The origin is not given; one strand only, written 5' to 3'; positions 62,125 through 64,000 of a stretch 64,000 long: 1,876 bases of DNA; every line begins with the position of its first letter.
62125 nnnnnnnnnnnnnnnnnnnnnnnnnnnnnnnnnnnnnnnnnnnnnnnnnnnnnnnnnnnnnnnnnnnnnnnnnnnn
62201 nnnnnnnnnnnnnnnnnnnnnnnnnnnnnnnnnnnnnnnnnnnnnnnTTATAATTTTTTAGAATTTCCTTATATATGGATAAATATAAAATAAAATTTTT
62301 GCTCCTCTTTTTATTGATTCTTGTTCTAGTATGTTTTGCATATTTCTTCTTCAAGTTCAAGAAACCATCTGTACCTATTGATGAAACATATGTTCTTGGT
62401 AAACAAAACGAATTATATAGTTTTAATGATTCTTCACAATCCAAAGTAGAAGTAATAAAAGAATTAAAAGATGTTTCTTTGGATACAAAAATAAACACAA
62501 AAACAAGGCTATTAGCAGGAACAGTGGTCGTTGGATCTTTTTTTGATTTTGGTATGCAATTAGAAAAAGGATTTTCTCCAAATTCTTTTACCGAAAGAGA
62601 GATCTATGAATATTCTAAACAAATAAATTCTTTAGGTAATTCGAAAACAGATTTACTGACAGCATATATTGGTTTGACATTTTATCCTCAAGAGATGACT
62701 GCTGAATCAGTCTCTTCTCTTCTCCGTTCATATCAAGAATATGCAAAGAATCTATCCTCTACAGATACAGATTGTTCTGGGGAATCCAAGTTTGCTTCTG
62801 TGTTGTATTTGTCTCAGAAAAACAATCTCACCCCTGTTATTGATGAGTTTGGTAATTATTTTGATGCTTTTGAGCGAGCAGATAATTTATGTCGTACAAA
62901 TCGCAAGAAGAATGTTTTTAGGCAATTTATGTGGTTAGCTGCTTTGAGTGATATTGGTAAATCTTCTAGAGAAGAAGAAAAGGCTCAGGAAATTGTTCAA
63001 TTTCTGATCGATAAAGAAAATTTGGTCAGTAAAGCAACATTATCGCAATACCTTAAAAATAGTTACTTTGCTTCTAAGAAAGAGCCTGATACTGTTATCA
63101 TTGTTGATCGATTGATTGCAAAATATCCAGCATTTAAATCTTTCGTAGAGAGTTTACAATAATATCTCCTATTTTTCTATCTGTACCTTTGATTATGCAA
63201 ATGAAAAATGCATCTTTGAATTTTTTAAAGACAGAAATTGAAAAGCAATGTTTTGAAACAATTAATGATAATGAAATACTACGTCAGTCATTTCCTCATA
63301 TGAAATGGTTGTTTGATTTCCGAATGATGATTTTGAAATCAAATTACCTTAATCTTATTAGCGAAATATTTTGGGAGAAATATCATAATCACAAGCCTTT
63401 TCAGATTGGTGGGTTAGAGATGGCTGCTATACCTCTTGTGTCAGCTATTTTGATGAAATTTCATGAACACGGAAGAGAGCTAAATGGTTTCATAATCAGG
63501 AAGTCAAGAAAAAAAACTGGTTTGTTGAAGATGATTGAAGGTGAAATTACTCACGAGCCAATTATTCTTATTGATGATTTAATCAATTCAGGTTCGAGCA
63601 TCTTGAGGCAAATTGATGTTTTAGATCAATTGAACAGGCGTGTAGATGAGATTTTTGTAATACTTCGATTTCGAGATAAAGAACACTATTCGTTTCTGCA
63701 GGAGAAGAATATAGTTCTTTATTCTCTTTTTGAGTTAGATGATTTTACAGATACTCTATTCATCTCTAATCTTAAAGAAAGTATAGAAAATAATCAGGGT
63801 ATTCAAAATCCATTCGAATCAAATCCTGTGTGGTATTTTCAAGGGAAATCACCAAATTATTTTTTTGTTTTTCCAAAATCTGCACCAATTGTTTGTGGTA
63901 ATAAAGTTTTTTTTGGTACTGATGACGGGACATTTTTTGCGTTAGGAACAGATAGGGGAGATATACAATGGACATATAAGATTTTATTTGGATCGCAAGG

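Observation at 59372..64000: Four-gene cluster: radical SAM-beta-propeller fusion, Cys-rich leader-bearing peptide, membrane protein, PRTase-beta-propeller fusion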

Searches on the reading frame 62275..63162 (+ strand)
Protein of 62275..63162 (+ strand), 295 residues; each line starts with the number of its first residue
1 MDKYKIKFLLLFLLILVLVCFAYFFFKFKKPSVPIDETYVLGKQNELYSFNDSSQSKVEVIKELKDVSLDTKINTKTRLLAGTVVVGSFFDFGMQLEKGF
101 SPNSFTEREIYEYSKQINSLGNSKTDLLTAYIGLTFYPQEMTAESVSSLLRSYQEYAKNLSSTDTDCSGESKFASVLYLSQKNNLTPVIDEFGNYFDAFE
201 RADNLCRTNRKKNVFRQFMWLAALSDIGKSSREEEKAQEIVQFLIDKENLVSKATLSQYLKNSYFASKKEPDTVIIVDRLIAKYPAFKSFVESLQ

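Call 4: search_protein_families(library=pfam, proteins=[window:62275-63162:+], max_evalue=1)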
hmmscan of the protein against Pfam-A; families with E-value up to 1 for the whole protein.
window:62275-63162:+ (295 aa): 1 family
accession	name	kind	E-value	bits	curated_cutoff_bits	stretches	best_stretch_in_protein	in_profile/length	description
PF17561.7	TssO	-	0.16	12.6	29.2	1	6-66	11-66/148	Type VI secretion system, TssO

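Call 9: search_protein_families(library=ncbifam, proteins=[window:62275-63162:+], max_evalue=1)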
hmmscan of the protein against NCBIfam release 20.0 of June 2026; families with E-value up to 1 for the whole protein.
window:62275-63162:+ (295 aa): 3 families
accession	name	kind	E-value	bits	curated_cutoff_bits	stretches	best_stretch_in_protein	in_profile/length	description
TIGR00998.1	8a0101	subfamily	0.025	13.5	390.8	1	5-66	3-62/334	EmrA/EmrK family multidrug efflux transporter periplasmic adaptor subunit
NF007247.0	PRK09693.1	equivalog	0.067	11.9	576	1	38-79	355-396/502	type I-E CRISPR-associated protein Cse1/CasA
NF052656.1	SprProtYtrHBac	equivalog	0.16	12.3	150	0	168-228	32-90/108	sporulation membrane protein YtrH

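Call 53: find_homologous_proteins(query=window:62275-63162:+)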
Query window:62275-63162:+ (295 aa): 2 proteins with E <= 0.001 among 1952 candidates.
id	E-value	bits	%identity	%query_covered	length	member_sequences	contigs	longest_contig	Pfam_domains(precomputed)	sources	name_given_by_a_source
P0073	7.2e-186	634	100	100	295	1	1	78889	-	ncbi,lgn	-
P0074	4.1e-66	241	44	97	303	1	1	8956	-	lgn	-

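Call 54: find_encoding_contigs(protein=P0073, flank=10000, max_places=4)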
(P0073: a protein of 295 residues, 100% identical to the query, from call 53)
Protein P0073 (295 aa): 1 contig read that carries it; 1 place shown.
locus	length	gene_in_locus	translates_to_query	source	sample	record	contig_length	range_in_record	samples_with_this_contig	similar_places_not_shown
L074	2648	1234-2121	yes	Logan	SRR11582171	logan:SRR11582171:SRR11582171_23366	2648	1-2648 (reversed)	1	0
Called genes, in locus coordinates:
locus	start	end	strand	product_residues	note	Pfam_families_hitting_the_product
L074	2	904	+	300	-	?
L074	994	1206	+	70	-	-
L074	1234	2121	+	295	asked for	-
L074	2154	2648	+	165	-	?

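Call 55: find_encoding_contigs(protein=P0074, flank=10000, max_places=3)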
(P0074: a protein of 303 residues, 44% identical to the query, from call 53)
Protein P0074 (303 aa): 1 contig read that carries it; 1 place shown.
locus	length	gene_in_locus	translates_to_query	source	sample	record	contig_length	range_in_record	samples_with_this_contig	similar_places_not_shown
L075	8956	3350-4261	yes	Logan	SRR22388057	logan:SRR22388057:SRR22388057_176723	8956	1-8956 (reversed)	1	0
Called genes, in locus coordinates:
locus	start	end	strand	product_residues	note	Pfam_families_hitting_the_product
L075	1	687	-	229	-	?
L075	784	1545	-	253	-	PF07719:TPR_2 (faint), PF13432:TPR_16 (faint), PF13424:TPR_12 (faint), PF13431:TPR_17 (faint)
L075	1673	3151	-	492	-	-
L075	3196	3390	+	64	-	-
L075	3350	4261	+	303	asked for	-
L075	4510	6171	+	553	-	PF13360:PQQ_2, PF07774:EMC1_C (faint), PF13570:Beta-prop_ACSF4, PF23414:Beta-prop_EML_2 (faint), PF25292:Beta-prop_CGLA (faint), PF01011:PQQ (weak), PF13570:Beta-prop_ACSF4, PF13360:PQQ_2, +1 more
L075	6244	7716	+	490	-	PF04055:Radical_SAM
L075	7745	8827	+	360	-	PF01011:PQQ (faint), PF13360:PQQ_2, PF13570:Beta-prop_ACSF4, PF13360:PQQ_2, PF13570:Beta-prop_ACSF4, PF13360:PQQ_2 (weak)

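Call 69: predict_structure(alignment_id=A3)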
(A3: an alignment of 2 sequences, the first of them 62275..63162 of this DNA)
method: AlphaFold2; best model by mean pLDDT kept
length: 295 residues; sequences in the alignment: 2
mean_pLDDT: 79.2   pTM: 0.70
mean pLDDT of the five models: 79.2, 78.9, 76.0, 76.0, 69.5
residues with pLDDT >= 90: 39; 70-90: 197; 50-70: 47; < 50: 12
segments of 3 or more residues with pLDDT < 50: 29-31, 94-101
pLDDT, mean of each block of 10 residues (from residue 1): 79 89 66 80 81 76 90 90 83 48 70 85 74 87 87 79 67 84 85 83 71 76 84 90 75 70 73 85 90 81
secondary structure, 60 per line:
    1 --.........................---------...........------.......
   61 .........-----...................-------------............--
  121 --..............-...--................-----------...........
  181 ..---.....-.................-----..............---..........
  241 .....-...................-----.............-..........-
elements in order: H3-27 H37-47 H54-69 H75-93 H107-118 H123-136 H143-158 H170-182 H186-190 H192-208 H214-227 H231-245 H247-265 H271-283 H285-294

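Call 71: search_protein_representatives(alignment_id=A3)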
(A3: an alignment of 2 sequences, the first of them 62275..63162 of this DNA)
Query: 2 sequences, 308 profile positions. Proteins with E-value up to 0.001 (for the whole library): 15; up to 1e-10: 15; up to 1e-30: 12. The best 15 are listed.
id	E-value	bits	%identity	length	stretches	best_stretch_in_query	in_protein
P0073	7.3e-168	574.1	-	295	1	12-308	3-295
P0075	5.1e-103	361.1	-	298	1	16-308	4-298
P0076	1.2e-90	320.5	-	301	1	16-307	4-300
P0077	3.6e-84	299.2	-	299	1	23-308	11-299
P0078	1.8e-83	296.9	-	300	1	25-307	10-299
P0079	4.9e-77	275.8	-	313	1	52-308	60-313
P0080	4.3e-70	253.0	-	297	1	23-305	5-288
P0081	5.4e-51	190.2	-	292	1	17-308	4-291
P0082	1.9e-49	185.2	-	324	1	65-308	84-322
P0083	2.1e-49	185.0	-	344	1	63-306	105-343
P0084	1.1e-47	179.3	-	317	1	52-306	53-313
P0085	6.1e-45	170.3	-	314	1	64-306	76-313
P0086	7.4e-16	74.8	-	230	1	30-196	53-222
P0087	3.0e-15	72.8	-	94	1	220-306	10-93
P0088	6.8e-14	68.4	-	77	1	232-308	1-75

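Call 72: find_encoding_contigs(protein=P0083, flank=10000, max_places=3)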
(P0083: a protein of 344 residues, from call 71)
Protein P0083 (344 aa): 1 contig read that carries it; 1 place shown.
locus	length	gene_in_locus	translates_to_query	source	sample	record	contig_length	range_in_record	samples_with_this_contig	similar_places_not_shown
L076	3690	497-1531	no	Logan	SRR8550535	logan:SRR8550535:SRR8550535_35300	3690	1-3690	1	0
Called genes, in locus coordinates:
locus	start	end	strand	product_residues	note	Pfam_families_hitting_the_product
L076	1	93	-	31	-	?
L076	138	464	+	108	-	-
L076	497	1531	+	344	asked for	-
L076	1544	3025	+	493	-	-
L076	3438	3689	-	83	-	?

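Call 82: search_protein_families(library=ncbifam, proteins=[L075:1673-3151:-], max_evalue=0.01)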
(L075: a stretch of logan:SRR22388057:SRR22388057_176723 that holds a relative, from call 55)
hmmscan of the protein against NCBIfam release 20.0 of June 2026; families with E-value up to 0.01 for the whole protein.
L075:1673-3151:- (492 aa): 0 families

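Call 95: search_protein_families(library=padloc, proteins=[window:62275-63162:+], max_evalue=0.01)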
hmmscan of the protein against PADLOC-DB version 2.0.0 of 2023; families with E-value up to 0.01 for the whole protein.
window:62275-63162:+ (295 aa): 0 families

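Call 109: search_protein_families(library=ncbifam, proteins=[L075:3196-3390:+], max_evalue=1)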
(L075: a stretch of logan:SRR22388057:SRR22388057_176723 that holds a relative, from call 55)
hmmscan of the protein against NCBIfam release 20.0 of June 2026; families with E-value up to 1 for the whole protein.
L075:3196-3390:+ (64 aa): 0 families

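Call 110: search_protein_families(library=pfam, proteins=[L075:7745-8827:+], max_evalue=0.01)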
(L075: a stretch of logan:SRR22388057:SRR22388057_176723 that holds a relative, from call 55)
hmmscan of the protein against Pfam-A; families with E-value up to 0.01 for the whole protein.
L075:7745-8827:+ (360 aa): 7 families
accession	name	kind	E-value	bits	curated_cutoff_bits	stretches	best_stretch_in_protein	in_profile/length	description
PF13570.13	Beta-prop_ACSF4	-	1.6e-35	123.5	133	2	139-349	72-287/329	Beta-alanine-activating enzyme, beta-propeller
PF13360.13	PQQ_2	-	2.8e-31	109.4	27.6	3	11-154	95-233/233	Outer membrane protein assembly factor BamB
PF01011.28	PQQ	-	2.4e-10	40.2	26.7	0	74-107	51-84/595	Glucose/ethanol/alcohol dehydrogenase, beta-propeller domain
PF25292.1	Beta-prop_CGLA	-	9.9e-05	22.4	26.8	0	43-98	52-105/316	Lambda-carrageenase beta-propeller domain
PF23727.1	Beta-prop_FAM234A_B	-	0.00077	18.5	26.4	0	171-204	92-125/467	FAM234A/B beta-propeller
PF25174.1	Beta-prop_THOC3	-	0.001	18.6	305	0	256-344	64-152/272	THOC3 beta-propeller domain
PF25293.1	Beta-prop_EMC1_N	-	0.0036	17.5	34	0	181-280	43-148/219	EMC1 N-terminal beta-propeller domain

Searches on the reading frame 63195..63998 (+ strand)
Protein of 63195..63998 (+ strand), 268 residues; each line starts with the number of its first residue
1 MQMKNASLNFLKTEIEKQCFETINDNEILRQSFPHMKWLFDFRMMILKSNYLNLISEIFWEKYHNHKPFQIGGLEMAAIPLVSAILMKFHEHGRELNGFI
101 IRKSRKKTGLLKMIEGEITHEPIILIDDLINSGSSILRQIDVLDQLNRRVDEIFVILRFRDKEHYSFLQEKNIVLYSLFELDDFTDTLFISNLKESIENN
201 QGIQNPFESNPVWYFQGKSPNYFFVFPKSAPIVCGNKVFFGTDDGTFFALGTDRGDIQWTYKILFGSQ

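Call 9: search_protein_families(library=ncbifam, proteins=[window:63195-63998:+], max_evalue=1)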
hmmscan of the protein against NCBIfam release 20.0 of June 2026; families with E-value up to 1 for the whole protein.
window:63195-63998:+ (268 aa): 20 families
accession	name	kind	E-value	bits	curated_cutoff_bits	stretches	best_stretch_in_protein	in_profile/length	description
TIGR00336.1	pyrE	equivalog_domain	5.5e-18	65.3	106.8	1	38-184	24-173/173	orotate phosphoribosyltransferase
NF010382.0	PRK13809.1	equivalog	9.2e-10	38.2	208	1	40-189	40-186/210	orotate phosphoribosyltransferase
NF004034.0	PRK05500.1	equivalog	1e-07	31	656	1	41-192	318-464/478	bifunctional orotidine-5'-phosphate decarboxylase/orotate phosphoribosyltransferase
NF001729.0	PRK00455.1-3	equivalog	5.9e-06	25.8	245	1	71-183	81-190/231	orotate phosphoribosyltransferase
NF002620.0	PRK02277.1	subfamily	2.6e-05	24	115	1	41-179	58-195/201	orotate phosphoribosyltransferase-like protein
NF002634.0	PRK02304.1-3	equivalog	0.00018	21.2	170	1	121-182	119-180/182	adenine phosphoribosyltransferase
NF006328.0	PRK08558.1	equivalog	0.00053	19.6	184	1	44-181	88-237/238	adenine phosphoribosyltransferase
NF002320.0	PRK01259.1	subfamily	0.0045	16.4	297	1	100-144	192-238/316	ribose-phosphate diphosphokinase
TIGR01203.1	HGPRTase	equivalog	0.0059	16.4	150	1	103-165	68-130/167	hypoxanthine phosphoribosyltransferase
NF002632.0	PRK02304.1-1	equivalog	0.0092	15.7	243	1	120-182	119-181/183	adenine phosphoribosyltransferase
NF040646.1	HPT_Archaea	equivalog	0.014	14.9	200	1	118-162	112-155/184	hypoxanthine/guanine phosphoribosyltransferase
NF002635.0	PRK02304.1-4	subfamily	0.015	14.8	146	1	120-182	115-175/188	adenine phosphoribosyltransferase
TIGR03300.1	assembly_YfgL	equivalog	0.02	13.6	285.2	1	213-263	169-218/377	outer membrane protein assembly factor BamB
TIGR01251.1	ribP_PPkin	subfamily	0.022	13.7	113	1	99-146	186-236/309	ribose-phosphate diphosphokinase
NF008351.0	PRK11138.1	equivalog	0.024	13.1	423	1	232-263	117-148/394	outer membrane protein assembly factor BamB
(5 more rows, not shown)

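Call 10: search_protein_families(library=pfam, proteins=[window:63195-63998:+], max_evalue=1)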
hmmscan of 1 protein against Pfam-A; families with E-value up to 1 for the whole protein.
window:63195-63998:+ (268 aa): 5 families
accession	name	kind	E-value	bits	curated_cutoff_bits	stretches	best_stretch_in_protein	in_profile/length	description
PF00156.33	Pribosyltran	-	0.00029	20.6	26.3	1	52-148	12-115/158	Phosphoribosyl transferase domain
PF24390.1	PRTase-CE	-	0.0011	19.4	27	1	84-181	79-171/253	PRTase-CE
PF14681.12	UPRTase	-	0.017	15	27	1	111-156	111-156/206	Uracil phosphoribosyltransferase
PF13570.13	Beta-prop_ACSF4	-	0.03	14.1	133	1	233-262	59-88/329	Beta-alanine-activating enzyme, beta-propeller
PF13360.13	PQQ_2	-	0.17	11.9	27.6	1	229-261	67-99/233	Outer membrane protein assembly factor BamB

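Call 52: find_homologous_proteins(query=window:63195-63998:+)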
Query window:63195-63998:+ (268 aa): 18 proteins with E <= 0.001 among 391 candidates.
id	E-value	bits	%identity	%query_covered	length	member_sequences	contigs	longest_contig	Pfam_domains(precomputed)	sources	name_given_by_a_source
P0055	2.2e-73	265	48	97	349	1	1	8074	PF01011.29,PF13360.14,PF13570.14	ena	-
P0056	1.4e-69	253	44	95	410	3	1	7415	PF01011.29,PF13360.14,PF13570.14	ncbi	ncbi:MAG: PQQ-binding-like beta-propeller repeat protein, partial [Candidatus Paceibacterota bacteri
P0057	3.5e-64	235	43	94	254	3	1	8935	-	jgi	-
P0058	3.0e-61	225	40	97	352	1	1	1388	PF01011.29,PF13360.14,PF00156.34,PF13570.14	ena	-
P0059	2.1e-60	222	46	82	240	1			PF00156.34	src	-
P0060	2.4e-57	212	50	75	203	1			PF00156.34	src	-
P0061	6.2e-53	198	47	78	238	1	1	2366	-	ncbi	-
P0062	5.7e-51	192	40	94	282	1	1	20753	PF00156.34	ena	-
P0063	1.6e-50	190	50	69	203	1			PF00156.34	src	-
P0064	4.9e-48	182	49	71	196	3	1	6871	-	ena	-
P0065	7.4e-47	178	41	85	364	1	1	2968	PF13360.14,PF13570.14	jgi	-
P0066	4.5e-44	169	44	69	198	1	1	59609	-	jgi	jgi:orotate phosphoribosyltransferase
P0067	1.0e-40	158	45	65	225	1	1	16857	-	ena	-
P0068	3.6e-40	156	38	82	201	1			-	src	-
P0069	1.1e-38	151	43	66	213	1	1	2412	PF13360.14,PF13570.14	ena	-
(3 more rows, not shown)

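Call 95: search_protein_families(library=padloc, proteins=[window:63195-63998:+], max_evalue=0.01)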
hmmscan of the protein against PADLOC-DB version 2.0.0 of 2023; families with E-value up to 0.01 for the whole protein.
window:63195-63998:+ (268 aa): 2 families
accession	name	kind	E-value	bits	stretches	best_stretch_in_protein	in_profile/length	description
PDLC02931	PRTase_III-A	-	1.8e-06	25.8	1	116-208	132-225/267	-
PDLC02932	PRTase_III-A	-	0.0032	15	1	116-183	126-192/271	-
